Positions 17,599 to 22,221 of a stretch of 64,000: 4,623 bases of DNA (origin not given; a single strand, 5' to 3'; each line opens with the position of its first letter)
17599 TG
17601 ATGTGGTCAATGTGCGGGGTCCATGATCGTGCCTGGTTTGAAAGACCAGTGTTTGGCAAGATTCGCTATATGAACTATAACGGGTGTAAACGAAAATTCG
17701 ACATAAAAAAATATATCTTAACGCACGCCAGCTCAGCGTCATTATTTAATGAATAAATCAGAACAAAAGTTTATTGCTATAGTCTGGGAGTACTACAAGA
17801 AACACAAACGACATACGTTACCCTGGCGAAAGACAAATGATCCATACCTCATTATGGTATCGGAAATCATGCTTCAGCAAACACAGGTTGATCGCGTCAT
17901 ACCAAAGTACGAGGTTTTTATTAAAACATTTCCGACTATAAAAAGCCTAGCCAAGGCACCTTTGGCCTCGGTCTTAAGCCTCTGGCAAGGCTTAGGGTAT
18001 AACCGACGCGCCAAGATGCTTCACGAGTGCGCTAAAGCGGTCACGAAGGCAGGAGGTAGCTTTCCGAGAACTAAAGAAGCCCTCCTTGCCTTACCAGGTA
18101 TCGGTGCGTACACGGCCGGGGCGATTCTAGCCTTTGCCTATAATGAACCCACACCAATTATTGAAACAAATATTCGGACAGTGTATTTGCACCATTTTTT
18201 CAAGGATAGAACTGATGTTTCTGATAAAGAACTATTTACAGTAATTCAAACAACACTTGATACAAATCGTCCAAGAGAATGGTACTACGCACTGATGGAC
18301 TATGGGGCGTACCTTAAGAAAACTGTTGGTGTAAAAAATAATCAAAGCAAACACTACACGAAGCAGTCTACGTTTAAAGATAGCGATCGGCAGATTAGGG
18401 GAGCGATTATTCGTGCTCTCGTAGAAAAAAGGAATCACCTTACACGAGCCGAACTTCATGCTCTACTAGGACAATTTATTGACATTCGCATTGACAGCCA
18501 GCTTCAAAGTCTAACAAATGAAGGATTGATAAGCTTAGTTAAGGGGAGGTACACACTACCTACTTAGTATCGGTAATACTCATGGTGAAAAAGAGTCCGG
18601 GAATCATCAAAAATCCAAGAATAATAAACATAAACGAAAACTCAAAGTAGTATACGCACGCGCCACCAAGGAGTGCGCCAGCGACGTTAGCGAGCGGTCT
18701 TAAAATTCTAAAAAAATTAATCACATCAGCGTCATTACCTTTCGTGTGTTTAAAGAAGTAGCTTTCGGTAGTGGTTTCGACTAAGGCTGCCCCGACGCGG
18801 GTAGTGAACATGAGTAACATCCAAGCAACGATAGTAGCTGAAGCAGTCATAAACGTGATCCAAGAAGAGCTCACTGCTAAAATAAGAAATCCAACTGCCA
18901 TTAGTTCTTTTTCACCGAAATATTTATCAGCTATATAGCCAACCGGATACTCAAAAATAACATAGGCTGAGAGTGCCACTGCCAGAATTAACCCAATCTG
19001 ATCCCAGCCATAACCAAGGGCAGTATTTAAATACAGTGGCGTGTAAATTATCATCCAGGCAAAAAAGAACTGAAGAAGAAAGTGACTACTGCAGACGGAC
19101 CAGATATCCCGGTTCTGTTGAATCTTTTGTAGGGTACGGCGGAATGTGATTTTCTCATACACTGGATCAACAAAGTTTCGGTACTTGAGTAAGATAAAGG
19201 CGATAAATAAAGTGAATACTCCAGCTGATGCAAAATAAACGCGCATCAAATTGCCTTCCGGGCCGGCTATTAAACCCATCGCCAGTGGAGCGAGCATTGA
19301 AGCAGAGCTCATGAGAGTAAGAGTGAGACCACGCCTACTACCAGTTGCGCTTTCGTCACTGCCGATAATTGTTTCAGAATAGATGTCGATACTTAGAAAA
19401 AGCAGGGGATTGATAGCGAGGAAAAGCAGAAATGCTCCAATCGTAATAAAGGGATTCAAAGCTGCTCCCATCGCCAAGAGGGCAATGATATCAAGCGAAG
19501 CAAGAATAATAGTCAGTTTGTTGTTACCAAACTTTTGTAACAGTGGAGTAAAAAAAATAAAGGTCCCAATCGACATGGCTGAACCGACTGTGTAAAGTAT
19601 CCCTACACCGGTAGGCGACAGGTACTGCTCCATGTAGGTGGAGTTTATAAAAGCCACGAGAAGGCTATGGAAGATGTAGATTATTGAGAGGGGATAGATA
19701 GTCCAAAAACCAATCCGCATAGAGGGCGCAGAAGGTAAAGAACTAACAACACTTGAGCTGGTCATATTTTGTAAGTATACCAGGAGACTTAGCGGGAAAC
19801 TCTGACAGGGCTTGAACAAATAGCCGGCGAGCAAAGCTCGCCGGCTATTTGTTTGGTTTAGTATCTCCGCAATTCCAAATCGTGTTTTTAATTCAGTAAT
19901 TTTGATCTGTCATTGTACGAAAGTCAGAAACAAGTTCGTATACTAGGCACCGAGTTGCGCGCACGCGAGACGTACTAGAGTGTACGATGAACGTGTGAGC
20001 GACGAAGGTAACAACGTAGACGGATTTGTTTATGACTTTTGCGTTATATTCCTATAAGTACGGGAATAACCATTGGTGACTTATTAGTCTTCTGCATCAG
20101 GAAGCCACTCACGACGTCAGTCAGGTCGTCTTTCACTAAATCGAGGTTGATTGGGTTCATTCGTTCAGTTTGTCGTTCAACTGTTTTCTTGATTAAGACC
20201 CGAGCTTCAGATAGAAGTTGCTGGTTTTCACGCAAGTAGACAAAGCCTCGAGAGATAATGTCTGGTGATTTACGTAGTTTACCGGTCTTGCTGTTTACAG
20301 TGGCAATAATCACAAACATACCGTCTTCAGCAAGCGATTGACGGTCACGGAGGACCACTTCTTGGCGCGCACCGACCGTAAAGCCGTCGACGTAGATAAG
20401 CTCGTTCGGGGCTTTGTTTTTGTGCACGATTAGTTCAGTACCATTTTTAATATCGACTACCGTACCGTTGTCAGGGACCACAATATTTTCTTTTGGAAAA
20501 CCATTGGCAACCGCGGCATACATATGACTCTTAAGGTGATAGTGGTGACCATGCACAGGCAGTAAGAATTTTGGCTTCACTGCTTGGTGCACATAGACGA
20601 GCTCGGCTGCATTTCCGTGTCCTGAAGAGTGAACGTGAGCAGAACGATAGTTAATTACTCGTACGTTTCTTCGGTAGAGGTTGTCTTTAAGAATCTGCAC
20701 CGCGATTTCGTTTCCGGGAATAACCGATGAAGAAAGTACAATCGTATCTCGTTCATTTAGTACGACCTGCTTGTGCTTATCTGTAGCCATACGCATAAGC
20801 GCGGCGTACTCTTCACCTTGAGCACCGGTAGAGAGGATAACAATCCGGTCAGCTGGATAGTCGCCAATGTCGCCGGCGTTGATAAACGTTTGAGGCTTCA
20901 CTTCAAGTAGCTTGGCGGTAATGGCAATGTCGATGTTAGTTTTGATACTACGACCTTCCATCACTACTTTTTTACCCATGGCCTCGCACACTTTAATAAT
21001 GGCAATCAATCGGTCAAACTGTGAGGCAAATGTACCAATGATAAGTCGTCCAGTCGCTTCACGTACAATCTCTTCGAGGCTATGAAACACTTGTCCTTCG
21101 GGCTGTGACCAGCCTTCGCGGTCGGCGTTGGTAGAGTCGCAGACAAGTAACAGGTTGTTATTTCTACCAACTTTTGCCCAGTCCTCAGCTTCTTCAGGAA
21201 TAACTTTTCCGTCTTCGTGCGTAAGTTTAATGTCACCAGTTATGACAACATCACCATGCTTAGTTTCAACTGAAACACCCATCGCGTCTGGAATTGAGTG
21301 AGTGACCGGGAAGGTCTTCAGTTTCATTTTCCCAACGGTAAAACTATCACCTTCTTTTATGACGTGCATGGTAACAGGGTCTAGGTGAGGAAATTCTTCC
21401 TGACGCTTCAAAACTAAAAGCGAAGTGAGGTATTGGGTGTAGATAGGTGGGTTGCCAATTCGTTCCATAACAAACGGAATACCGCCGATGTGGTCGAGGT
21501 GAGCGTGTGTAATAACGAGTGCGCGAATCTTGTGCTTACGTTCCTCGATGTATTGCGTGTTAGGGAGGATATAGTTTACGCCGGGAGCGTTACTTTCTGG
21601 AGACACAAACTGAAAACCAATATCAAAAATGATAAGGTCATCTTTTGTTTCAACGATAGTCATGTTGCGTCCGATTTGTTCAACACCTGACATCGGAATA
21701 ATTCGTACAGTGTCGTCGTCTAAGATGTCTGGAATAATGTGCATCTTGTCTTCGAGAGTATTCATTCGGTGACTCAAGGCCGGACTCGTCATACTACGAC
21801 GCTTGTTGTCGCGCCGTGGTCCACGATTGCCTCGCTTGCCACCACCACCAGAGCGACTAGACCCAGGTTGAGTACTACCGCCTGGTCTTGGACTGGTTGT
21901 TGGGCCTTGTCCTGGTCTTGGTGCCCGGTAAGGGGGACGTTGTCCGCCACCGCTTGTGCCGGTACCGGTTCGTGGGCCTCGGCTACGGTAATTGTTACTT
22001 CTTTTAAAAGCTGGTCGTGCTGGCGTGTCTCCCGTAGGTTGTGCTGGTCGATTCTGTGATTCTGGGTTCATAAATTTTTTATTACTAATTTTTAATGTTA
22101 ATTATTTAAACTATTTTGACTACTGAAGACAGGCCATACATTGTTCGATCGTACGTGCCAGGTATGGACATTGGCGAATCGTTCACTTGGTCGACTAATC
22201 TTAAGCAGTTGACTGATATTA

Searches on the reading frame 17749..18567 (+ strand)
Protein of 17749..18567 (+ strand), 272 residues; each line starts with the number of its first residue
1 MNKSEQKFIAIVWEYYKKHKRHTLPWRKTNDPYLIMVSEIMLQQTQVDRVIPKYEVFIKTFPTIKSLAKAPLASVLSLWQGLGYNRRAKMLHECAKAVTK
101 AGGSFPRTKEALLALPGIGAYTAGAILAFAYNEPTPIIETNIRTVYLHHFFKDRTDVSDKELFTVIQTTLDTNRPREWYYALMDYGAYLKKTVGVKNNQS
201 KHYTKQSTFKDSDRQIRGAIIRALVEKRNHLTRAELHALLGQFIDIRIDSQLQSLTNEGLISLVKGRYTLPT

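Call 27: search_protein_families(library=pfam, proteins=[window:17749-18567:+], max_evalue=0.001)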
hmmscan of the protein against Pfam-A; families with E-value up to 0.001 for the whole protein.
window:17749-18567:+ (272 aa): 2 families
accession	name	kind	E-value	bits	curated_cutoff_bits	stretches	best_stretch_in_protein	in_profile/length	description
PF00730.31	HhH-GPD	-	2.2e-18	67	26.2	1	37-155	1-92/108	HhH-GPD superfamily base excision DNA repair protein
PF00633.29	HHH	-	9.3e-08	32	24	1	102-129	3-30/30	Helix-hairpin-helix motif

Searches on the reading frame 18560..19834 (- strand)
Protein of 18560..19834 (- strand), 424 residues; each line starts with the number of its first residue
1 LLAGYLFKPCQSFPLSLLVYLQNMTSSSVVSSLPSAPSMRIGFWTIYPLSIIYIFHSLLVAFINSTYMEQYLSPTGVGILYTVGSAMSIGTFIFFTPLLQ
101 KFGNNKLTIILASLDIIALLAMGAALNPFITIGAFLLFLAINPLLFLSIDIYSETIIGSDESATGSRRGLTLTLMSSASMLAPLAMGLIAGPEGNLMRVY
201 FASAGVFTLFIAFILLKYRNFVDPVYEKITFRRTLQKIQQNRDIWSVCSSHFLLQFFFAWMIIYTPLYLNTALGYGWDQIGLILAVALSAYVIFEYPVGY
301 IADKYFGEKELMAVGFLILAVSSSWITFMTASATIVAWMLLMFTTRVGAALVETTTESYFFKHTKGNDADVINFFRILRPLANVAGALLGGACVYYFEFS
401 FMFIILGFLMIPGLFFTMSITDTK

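Call 27: search_protein_families(library=pfam, proteins=[window:18560-19834:-], max_evalue=0.001)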
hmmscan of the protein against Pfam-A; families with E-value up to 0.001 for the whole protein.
window:18560-19834:- (424 aa): 2 families
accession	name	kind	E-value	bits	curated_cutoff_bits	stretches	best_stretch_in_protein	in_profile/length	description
PF07690.21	MFS_1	-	2e-18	66.9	33.4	2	250-415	4-166/347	Major Facilitator Superfamily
PF12832.13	MFS_1_like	-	4.6e-06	26.4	25.2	0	256-369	10-125/373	MFS_1 like family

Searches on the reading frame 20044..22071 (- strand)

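Call 27: search_protein_families(library=pfam, proteins=[window:20044-22071:-], max_evalue=0.001)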
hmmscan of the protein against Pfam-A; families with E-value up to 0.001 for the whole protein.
window:20044-22071:- (675 aa): 5 families
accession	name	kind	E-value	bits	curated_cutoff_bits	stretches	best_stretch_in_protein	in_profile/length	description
PF22505.1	RNase_J_b_CASP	-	8.5e-37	126.2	27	1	341-463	2-124/126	Ribonuclease J, beta-CASP domain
PF17770.6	RNase_J_C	-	5.9e-25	88.7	23.8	1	573-674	1-101/102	Ribonuclease J C-terminal domain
PF12706.13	Lactamase_B_2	-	8.1e-15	55.4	27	1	177-287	24-149/200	Beta-lactamase superfamily domain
PF00753.33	Lactamase_B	-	5.9e-14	52.9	22.7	1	135-292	6-161/196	Metallo-beta-lactamase superfamily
PF07521.17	RMMBL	-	0.0003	21.1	21.6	0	475-516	6-48/63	Zn-dependent metallo-hydrolase RNA specificity domain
